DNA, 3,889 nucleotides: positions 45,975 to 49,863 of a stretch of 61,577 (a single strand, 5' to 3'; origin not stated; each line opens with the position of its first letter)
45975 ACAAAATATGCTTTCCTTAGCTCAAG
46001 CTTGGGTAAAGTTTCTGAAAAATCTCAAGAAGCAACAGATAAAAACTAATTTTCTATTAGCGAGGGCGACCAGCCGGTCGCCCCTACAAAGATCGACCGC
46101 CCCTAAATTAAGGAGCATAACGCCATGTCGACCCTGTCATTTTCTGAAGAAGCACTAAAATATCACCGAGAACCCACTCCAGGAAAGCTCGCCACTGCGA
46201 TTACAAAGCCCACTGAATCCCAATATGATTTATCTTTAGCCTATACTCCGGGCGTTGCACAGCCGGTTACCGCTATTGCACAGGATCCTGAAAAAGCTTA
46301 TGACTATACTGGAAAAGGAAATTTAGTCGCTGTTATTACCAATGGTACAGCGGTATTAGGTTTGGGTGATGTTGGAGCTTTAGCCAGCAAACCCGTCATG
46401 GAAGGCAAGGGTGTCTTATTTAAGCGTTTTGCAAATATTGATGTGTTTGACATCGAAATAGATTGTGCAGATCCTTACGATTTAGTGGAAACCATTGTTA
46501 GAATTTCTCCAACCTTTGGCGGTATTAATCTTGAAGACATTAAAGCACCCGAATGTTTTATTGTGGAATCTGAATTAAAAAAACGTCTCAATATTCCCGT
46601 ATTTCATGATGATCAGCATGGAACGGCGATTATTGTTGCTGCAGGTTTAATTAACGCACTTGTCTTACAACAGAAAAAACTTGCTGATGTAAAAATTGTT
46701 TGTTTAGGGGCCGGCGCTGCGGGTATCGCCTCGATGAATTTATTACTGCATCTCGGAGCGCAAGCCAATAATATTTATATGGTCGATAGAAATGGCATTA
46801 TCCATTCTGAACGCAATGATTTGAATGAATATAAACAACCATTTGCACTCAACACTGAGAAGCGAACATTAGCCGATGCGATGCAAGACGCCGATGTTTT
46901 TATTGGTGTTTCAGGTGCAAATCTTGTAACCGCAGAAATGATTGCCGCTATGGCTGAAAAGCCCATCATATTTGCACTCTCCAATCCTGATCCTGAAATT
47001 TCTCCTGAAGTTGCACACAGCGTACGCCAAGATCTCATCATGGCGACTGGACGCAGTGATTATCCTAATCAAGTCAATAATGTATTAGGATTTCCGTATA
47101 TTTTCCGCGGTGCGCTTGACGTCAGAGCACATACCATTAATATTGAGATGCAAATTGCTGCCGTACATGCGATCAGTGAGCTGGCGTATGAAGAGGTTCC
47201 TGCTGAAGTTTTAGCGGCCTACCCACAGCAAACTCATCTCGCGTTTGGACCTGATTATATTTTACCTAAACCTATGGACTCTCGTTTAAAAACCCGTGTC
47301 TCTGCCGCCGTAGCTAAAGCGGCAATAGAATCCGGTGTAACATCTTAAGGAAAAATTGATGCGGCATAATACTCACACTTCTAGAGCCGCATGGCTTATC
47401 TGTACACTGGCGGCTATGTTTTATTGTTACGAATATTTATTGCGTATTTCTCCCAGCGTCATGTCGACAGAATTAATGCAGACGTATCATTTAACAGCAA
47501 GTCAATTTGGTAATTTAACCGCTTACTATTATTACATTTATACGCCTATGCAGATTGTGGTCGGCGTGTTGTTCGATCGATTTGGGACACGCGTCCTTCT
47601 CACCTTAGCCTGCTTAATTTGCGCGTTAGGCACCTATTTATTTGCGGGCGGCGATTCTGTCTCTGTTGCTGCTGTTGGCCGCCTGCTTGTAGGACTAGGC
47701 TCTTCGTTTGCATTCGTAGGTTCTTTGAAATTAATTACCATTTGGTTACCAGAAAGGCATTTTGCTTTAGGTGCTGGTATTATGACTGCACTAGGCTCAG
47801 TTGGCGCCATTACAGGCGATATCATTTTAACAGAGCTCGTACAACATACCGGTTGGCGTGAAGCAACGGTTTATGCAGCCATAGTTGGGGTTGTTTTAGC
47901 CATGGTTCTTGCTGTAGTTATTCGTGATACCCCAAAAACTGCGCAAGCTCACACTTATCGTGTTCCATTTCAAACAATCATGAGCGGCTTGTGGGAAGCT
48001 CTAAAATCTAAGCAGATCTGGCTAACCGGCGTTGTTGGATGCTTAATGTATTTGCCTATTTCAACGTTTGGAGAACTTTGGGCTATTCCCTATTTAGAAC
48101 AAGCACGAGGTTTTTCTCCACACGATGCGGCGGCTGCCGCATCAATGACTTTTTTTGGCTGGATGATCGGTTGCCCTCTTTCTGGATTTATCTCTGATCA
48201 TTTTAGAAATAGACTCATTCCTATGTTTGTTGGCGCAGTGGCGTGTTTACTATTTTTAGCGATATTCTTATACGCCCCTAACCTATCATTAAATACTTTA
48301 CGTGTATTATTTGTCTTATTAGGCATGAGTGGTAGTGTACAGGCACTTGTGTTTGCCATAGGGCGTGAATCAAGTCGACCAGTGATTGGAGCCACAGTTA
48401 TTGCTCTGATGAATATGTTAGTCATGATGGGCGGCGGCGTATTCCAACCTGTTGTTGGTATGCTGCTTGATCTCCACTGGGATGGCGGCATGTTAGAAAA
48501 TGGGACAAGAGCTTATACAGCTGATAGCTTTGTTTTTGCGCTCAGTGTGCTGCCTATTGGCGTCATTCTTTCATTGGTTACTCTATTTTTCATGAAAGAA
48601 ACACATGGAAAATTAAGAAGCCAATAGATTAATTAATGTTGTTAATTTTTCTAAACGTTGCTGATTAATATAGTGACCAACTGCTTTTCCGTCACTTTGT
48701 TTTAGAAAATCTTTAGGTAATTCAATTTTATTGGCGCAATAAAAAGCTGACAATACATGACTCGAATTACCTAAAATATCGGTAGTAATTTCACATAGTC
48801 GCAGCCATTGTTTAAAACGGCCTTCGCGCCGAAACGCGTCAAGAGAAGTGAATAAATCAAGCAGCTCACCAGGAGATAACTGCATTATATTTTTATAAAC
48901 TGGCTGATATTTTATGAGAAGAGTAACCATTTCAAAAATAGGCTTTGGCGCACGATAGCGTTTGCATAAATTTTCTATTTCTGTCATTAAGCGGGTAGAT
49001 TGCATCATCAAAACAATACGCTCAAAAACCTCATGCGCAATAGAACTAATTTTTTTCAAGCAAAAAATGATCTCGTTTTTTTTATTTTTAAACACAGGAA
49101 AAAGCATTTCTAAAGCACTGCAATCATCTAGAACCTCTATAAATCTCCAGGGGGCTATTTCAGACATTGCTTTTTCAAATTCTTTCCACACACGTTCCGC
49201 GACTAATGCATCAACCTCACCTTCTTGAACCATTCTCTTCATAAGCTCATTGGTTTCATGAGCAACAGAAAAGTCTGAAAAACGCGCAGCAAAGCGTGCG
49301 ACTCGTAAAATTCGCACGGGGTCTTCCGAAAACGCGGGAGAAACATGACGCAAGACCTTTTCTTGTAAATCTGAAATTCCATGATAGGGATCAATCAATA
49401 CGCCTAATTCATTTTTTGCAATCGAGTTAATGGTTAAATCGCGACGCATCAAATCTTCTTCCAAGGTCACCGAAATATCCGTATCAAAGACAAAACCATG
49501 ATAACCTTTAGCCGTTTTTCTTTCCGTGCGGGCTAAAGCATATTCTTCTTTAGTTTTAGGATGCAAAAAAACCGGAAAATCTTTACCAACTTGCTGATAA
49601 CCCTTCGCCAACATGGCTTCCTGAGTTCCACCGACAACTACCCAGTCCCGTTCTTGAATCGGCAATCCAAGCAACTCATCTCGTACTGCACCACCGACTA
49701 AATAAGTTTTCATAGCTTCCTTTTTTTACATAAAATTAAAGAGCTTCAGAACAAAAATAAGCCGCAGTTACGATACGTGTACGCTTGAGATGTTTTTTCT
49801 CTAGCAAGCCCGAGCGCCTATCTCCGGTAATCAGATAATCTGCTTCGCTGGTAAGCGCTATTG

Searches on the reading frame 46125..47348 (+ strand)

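Call 70: search_protein_families(library=pfam, proteins=[window:46125-47348:+], max_evalue=0.001)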
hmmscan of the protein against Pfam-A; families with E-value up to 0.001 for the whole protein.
window:46125-47348:+ (407 aa): 3 families
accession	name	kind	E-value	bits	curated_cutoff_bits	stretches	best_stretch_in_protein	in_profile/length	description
PF00390.24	malic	-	1.3e-28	100.5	23.1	1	21-115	3-118/182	Malic enzyme, N-terminal domain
PF03949.21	Malic_M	-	2.4e-27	96.3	23.5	1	166-367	3-237/258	Malic enzyme, NAD binding domain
PF01262.27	AlaDh_PNT_C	-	3.1e-05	23.9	23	1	188-282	28-125/214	Alanine dehydrogenase/PNT, C-terminal domain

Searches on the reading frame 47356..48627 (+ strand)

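Call 90: search_protein_families(library=ncbifam, proteins=[window:47356-48627:+], max_evalue=1e-8)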
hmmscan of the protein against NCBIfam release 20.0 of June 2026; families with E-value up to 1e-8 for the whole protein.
window:47356-48627:+ (423 aa): 10 families
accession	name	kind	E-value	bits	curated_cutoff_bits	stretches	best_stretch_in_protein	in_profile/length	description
TIGR00881.1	2A0104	subfamily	7.4e-33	114.1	407.75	1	23-378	4-378/379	phosphoglycerate transporter protein PgtP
TIGR00893.1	2A0114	subfamily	1.5e-32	113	395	1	22-372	2-372/399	D-galactonate transporter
TIGR00886.1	2A0108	subfamily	1.3e-17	63.9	311.7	1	16-323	5-331/368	NarK family nitrate/nitrite MFS transporter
TIGR00895.1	2A0115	subfamily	5.7e-15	55.1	418.55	1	6-190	9-193/398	aromatic acid/H+ symport family MFS transporter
NF049980.1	SfMCT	equivalog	1.4e-11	43.8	320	1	34-308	22-301/378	L-lactate MFS transporter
NF008661.1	PRK11663.1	subfamily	2.8e-11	43.1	564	1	12-379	26-413/439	MFS transporter family glucose-6-phosphate receptor UhpC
TIGR00890.1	2A0111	subfamily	3.2e-11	42.8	374.85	1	17-311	6-294/377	oxalate/formate antiport family MFS transporter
TIGR00880.1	2_A_01_02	superfamily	1.1e-10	41.7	131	1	61-191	6-140/141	multidrug resistance protein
TIGR04259.1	oxa_formateAnti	equivalog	9.5e-10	37.9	335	1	37-224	26-212/405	oxalate/formate MFS antiporter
TIGR00897.2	2A0118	subfamily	1.4e-09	37.4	375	0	122-326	120-327/401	RbtT/DalT/CsbX family MFS transporter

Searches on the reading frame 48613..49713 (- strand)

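Call 90: search_protein_families(library=ncbifam, proteins=[window:48613-49713:-], max_evalue=1e-8)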
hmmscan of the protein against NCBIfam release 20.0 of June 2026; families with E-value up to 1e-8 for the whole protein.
window:48613-49713:- (366 aa): 9 families
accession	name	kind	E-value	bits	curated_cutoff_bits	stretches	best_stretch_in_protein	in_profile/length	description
NF008137.0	PRK10885.1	equivalog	4.1e-123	411.2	451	2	1-207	1-209/409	multifunctional CCA addition/repair protein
NF009813.0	PRK13298.1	equivalog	2.8e-108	362.5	606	1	1-214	1-219/417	tRNA CCA-pyrophosphorylase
NF009812.0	PRK13297.1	equivalog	8.1e-94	314.7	624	1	2-311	13-316/364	tRNA CCA-pyrophosphorylase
NF009811.0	PRK13296.1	equivalog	9.1e-72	241.9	469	1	1-213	1-213/360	CCA tRNA nucleotidyltransferase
NF009814.0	PRK13299.1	equivalog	2e-32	112.7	290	1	2-265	22-284/396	CCA tRNA nucleotidyltransferase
TIGR01942.1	pcnB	subfamily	1.4e-23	83.4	305.65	1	2-209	31-242/425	polynucleotide adenylyltransferase PcnB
TIGR02692.1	tRNA_CCA_actino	equivalog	4e-23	81.8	438.8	1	3-210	30-245/466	CCA tRNA nucleotidyltransferase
NF041569.1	A-tRNAntase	equivalog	5.7e-18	64.6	1440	1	4-213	483-700/880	A-adding tRNA nucleotidyltransferase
NF008634.1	PRK11623.1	equivalog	8.2e-16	57.6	702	1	3-207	63-282/469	polynucleotide adenylyltransferase PcnB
